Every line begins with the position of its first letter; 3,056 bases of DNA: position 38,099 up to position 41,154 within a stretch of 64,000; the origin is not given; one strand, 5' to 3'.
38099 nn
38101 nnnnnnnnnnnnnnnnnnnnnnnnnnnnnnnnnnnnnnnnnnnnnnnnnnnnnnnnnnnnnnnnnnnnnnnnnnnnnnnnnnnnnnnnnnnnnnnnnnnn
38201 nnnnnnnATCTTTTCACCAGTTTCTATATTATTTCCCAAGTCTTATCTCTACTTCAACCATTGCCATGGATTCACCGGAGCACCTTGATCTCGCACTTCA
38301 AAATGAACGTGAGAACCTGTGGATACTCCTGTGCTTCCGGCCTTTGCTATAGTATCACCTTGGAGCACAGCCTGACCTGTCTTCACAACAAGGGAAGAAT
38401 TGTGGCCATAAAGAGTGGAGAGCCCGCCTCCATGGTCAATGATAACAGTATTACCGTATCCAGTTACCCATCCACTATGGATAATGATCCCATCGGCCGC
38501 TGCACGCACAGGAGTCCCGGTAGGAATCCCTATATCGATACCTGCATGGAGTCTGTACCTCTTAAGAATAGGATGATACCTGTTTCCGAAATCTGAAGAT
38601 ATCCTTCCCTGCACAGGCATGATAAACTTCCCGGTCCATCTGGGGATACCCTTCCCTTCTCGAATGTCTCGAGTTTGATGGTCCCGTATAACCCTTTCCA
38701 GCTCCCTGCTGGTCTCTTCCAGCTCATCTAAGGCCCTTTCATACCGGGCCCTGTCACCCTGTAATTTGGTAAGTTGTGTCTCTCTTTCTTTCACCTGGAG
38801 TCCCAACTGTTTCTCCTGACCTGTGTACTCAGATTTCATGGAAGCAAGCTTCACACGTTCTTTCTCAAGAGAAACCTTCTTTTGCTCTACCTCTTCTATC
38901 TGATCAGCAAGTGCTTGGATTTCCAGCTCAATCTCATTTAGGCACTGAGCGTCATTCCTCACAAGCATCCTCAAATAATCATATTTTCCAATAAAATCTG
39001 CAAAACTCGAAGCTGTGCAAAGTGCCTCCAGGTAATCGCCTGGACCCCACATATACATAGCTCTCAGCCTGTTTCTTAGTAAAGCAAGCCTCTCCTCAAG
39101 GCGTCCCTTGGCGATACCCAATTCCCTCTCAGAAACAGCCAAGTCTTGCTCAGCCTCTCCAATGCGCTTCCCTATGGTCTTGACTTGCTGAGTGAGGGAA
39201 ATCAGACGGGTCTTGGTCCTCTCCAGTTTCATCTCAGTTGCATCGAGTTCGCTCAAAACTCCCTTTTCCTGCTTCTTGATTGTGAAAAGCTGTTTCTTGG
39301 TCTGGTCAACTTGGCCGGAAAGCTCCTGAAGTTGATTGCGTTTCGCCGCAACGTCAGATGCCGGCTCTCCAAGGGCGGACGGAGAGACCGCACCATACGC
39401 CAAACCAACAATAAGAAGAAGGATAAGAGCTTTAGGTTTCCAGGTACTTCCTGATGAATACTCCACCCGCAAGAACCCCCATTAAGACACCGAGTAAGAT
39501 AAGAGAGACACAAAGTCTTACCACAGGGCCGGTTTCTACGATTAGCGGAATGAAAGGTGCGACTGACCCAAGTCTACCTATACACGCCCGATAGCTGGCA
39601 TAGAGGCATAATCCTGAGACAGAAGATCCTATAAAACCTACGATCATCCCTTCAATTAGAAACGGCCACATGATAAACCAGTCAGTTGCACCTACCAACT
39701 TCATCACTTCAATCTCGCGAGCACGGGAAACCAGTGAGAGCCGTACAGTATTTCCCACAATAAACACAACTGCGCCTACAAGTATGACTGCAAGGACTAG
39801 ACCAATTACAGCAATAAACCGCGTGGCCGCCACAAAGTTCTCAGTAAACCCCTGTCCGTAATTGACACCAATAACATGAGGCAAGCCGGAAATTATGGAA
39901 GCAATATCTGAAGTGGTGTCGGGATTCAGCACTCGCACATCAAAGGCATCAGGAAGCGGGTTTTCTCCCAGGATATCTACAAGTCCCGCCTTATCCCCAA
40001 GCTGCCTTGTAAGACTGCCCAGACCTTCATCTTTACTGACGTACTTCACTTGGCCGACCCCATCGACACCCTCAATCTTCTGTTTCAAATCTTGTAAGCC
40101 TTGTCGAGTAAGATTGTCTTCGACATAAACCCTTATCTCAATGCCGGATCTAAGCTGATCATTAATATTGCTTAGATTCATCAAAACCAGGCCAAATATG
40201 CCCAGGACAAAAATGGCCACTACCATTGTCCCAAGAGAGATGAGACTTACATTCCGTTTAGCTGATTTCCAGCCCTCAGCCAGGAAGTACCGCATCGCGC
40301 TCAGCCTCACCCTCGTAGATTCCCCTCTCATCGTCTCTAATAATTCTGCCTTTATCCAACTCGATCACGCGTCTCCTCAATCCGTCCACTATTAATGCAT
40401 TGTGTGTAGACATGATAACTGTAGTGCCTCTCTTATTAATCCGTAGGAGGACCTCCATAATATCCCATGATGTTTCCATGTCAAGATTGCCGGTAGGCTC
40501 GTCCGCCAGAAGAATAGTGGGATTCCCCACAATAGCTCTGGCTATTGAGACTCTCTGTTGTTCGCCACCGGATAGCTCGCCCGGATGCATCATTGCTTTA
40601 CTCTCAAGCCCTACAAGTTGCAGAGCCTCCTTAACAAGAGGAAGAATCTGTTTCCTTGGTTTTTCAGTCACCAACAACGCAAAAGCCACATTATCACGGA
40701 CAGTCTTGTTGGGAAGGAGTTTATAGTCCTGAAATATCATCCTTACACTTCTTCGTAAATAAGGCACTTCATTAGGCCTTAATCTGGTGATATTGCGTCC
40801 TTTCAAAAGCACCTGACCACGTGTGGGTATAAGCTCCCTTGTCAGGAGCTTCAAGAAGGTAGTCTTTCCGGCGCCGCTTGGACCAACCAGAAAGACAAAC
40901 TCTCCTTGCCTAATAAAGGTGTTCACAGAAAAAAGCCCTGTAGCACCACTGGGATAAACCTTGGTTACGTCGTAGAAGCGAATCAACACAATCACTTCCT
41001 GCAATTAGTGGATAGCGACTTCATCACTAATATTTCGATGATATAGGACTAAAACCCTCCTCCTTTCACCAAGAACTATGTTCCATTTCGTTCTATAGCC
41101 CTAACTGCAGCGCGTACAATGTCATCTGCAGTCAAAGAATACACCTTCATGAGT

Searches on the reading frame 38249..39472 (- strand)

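Call 76: search_protein_families(library=pfam, proteins=[window:38249-39472:-], max_evalue=0.00001)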
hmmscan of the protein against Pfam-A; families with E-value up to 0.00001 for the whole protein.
window:38249-39472:- (407 aa): 2 families
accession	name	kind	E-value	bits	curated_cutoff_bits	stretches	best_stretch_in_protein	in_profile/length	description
PF01551.29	Peptidase_M23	-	2.8e-35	120.8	28.7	1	308-402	2-96/96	Peptidase family M23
PF24568.1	CC_PcsB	-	1.1e-10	41.6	27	1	123-190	6-74/75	Peptidoglycan hydrolase PcsB, coiled-coil domain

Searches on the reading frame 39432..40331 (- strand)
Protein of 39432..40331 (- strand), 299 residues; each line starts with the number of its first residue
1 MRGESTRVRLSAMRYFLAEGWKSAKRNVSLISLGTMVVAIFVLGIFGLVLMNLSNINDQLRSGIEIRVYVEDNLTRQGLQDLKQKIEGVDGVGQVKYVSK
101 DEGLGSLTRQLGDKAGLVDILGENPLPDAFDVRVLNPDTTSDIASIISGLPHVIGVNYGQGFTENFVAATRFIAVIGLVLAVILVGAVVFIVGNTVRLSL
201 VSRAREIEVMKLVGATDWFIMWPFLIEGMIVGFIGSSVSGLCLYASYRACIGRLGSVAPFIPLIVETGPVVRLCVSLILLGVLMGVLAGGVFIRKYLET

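Call 76: search_protein_families(library=pfam, proteins=[window:39432-40331:-], max_evalue=0.00001)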
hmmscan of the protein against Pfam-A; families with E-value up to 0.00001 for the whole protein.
window:39432-40331:- (299 aa): 2 families
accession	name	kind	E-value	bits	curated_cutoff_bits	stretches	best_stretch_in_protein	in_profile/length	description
PF18075.7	FtsX_ECD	-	3.7e-20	72.8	23.5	1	64-153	1-93/96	FtsX extracellular domain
PF02687.27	FtsX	-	5.1e-12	46.3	25.5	1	179-297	2-116/120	FtsX-like permease C-terminal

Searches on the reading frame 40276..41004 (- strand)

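Call 76: search_protein_families(library=pfam, proteins=[window:40276-41004:-], max_evalue=0.00001)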
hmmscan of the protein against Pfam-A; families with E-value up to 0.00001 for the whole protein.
window:40276-41004:- (242 aa): 2 families
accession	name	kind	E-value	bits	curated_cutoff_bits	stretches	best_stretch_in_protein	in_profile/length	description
PF00005.33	ABC_tran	-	8.1e-36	124.1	25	1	27-171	4-136/137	ABC transporter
PF13304.12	AAA_21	-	7.6e-08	33.2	27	0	160-207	254-304/304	AAA domain, putative AbiEii toxin, Type IV TA system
